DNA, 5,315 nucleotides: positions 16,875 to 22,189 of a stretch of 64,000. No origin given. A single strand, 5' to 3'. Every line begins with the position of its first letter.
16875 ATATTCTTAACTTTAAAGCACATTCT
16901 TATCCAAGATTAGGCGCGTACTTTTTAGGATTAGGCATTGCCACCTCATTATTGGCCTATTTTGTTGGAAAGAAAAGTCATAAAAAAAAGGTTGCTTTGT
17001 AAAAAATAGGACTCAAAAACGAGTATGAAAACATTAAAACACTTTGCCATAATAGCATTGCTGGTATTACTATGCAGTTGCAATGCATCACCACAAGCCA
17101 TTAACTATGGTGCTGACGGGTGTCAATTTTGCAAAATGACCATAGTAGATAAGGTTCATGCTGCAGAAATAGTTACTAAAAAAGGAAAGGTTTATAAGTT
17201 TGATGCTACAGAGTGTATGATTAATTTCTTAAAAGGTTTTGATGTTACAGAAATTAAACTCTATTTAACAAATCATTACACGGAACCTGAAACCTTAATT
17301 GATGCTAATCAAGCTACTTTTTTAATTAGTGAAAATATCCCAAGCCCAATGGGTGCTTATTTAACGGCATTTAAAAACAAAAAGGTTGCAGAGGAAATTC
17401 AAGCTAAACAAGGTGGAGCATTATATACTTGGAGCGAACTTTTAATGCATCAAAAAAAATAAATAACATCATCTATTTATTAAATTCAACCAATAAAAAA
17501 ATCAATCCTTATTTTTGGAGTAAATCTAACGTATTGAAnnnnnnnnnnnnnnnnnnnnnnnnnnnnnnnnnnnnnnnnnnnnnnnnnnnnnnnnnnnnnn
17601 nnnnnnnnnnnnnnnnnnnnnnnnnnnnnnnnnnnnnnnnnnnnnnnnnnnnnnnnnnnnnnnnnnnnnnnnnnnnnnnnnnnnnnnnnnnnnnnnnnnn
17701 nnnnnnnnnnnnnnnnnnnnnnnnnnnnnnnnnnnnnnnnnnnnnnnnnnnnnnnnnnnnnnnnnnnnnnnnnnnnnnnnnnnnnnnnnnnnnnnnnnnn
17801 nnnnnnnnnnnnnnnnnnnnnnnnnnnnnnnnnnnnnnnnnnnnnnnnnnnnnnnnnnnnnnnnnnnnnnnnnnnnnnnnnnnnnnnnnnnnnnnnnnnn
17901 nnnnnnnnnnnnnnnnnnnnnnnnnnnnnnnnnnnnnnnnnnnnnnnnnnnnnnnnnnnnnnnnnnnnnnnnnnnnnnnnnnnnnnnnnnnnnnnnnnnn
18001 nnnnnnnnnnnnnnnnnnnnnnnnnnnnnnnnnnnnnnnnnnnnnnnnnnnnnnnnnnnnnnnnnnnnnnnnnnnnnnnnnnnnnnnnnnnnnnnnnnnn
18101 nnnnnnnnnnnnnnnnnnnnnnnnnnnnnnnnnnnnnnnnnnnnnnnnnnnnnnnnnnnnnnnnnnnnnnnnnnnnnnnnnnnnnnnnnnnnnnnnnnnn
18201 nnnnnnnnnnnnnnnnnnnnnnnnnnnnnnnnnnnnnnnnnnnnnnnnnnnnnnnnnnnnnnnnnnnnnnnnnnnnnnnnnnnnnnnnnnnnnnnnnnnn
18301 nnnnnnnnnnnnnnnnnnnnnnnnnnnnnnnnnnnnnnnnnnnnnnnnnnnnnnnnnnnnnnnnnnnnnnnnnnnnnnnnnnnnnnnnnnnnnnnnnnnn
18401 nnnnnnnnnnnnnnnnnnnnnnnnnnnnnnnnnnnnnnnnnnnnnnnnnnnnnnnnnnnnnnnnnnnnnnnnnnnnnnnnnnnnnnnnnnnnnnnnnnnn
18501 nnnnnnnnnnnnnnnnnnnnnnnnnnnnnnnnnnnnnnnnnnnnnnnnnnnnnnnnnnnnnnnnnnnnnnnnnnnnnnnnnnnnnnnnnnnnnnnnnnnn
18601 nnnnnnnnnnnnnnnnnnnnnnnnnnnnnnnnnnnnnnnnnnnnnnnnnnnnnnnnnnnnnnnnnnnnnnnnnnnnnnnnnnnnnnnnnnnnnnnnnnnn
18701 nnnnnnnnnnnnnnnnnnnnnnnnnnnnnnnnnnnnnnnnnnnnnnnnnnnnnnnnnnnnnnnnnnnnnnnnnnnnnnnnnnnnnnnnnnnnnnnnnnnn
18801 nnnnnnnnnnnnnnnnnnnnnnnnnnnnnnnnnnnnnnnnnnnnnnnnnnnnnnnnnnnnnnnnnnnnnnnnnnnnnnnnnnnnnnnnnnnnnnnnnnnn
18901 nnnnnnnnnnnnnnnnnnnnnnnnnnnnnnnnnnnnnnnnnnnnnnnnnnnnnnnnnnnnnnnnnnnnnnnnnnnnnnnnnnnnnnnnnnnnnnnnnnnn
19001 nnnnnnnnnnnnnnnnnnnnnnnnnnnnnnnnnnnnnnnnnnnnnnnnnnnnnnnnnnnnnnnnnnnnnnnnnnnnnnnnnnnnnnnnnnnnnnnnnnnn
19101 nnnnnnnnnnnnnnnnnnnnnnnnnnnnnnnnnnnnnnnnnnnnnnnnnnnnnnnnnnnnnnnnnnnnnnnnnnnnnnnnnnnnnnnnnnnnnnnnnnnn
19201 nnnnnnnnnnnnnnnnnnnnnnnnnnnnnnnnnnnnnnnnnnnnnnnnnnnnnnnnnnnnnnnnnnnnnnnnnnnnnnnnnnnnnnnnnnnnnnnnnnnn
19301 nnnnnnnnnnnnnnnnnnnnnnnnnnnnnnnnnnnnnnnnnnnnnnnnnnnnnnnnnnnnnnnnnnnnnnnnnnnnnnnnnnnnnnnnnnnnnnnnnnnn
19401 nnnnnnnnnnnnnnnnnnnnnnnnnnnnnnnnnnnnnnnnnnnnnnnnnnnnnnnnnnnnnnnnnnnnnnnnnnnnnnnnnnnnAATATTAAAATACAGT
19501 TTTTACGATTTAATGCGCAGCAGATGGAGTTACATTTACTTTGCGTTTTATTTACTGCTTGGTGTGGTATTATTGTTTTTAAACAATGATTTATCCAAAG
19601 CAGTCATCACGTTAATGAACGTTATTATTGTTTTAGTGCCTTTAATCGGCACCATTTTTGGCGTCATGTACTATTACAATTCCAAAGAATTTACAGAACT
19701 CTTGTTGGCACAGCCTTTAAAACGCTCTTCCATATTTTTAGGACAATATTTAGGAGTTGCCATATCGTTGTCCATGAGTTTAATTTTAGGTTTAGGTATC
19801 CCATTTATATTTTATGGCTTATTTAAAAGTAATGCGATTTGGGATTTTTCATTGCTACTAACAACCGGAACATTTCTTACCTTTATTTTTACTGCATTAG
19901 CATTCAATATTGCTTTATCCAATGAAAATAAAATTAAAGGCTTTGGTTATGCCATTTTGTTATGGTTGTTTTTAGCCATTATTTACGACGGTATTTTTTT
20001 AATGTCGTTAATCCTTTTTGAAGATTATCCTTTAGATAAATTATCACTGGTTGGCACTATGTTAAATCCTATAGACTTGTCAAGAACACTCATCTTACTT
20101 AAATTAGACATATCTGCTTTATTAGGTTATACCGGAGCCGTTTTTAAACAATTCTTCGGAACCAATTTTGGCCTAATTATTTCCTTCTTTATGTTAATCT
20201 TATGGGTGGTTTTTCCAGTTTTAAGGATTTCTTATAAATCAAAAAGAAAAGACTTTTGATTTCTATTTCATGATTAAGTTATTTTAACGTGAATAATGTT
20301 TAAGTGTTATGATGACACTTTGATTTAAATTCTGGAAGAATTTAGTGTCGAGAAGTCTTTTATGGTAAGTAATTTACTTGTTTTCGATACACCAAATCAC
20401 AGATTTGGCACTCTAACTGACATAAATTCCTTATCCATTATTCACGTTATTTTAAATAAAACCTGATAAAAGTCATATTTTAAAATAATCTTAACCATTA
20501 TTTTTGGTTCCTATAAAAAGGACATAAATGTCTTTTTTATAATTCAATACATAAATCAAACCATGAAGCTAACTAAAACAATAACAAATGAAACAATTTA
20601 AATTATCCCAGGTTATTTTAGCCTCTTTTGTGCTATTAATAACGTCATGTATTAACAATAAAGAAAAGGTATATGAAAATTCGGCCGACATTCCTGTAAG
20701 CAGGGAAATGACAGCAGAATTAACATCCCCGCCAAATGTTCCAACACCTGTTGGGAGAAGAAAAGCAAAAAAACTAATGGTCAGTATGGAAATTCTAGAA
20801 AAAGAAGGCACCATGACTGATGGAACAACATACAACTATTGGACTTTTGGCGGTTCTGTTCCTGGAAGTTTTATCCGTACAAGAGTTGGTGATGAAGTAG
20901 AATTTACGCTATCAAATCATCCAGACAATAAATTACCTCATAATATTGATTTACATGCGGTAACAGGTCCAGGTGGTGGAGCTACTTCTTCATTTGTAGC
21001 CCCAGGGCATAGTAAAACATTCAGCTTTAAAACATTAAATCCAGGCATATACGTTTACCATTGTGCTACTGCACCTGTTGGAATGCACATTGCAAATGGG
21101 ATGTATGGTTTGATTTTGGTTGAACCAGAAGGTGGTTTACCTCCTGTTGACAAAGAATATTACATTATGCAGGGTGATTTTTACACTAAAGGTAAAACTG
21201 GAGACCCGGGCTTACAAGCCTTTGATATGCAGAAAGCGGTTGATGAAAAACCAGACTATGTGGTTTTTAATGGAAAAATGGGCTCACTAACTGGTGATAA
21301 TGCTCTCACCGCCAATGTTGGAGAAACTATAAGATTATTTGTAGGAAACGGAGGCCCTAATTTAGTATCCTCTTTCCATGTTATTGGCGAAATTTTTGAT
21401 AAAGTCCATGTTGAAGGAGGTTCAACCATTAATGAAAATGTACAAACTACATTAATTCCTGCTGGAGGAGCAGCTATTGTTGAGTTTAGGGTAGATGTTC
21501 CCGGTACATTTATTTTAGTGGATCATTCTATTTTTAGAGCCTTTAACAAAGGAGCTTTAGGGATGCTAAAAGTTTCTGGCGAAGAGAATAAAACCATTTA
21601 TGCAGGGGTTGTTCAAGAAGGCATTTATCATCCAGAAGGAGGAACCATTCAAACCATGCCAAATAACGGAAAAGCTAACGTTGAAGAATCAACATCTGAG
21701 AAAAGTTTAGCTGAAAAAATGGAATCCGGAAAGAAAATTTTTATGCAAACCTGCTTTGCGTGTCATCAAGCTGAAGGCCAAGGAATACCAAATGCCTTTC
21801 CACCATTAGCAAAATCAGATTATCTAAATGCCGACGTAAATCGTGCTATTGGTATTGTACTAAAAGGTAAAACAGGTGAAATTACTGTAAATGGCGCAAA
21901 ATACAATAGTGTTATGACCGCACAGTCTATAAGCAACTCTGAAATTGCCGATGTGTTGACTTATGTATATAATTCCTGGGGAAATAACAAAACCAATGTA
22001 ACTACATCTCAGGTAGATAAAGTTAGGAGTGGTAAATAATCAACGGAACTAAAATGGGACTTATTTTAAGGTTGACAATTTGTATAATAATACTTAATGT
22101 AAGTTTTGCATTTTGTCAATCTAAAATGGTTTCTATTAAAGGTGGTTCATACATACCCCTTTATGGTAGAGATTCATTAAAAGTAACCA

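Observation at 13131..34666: Four-copy palindrome RGAYW-N4-TRTCY: candidate operator of a Flavobacteriaceae NO-sensing Rrf2 regulon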

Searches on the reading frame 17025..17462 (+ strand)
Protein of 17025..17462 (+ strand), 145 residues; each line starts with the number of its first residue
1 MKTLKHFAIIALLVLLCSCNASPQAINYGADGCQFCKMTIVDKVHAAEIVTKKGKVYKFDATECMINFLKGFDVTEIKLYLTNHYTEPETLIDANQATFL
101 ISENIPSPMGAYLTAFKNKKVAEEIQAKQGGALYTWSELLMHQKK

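Call 42: search_protein_families(library=pfam, proteins=[window:17025-17462:+], max_evalue=0.001)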
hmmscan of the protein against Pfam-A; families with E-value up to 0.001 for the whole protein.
window:17025-17462:+ (145 aa): 1 family
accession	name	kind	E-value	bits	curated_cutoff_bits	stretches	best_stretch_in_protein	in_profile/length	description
PF05573.18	NosL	-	2.6e-14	54.1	24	1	31-139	8-126/131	NosL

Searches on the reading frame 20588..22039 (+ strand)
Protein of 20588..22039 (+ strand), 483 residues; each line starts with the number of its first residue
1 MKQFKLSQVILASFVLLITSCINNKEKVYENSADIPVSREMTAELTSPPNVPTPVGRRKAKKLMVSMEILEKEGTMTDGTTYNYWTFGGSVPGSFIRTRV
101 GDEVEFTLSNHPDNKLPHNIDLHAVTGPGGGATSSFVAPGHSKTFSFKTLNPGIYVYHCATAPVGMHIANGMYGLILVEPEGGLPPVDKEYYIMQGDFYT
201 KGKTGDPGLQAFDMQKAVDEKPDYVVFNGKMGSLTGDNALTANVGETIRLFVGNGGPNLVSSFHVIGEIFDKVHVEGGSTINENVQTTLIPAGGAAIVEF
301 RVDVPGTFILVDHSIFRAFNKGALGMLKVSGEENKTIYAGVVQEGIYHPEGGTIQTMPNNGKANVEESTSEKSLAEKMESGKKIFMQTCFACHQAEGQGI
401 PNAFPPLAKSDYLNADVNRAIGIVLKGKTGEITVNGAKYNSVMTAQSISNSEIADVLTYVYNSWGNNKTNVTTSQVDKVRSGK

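Call 7: search_protein_families(library=ncbifam, proteins=[window:20588-22039:+])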
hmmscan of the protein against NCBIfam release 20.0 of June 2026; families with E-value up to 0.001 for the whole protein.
window:20588-22039:+ (483 aa): 10 families
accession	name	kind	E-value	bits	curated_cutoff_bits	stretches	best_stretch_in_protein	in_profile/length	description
TIGR02376.1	Cu_nitrite_red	equivalog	1.5e-107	359.7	296.3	1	46-341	11-322/326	copper-containing nitrite reductase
TIGR03388.1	ascorbase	equivalog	6.3e-08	31.7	614.8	1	79-203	17-147/542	L-ascorbate oxidase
TIGR01480.1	copper_res_A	subfamily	8.9e-08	31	478.95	1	77-198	59-181/593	copper resistance system multicopper oxidase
TIGR00782.1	ccoP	equivalog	8.8e-06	25.2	179.95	1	369-468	97-197/285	cytochrome-c oxidase, cbb3-type subunit III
NF045930.1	Cytc6PetJCyano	equivalog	5.4e-05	23.1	135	1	369-462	19-104/110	cytochrome c6 PetJ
TIGR04246.1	nitrous_NosZ_Gp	equivalog_domain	7.3e-05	21.2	625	1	95-180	500-578/578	Sec-dependent nitrous-oxide reductase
NF008135.0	PRK10883.1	equivalog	0.0001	21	581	1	45-181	30-166/471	cell division protein FtsP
NF050122.1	bc1_QcrC_actin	exception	0.00014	21.3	200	1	367-407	30-69/253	cytochrome bc1 complex diheme cytochrome c subunit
TIGR02603.1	CxxCH_TIGR02603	domain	0.00023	21.2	68.15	0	378-401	3-26/134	putative heme-binding domain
NF008205.1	PRK10965.1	equivalog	0.00034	19.6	525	1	48-180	31-165/529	multicopper oxidase CueO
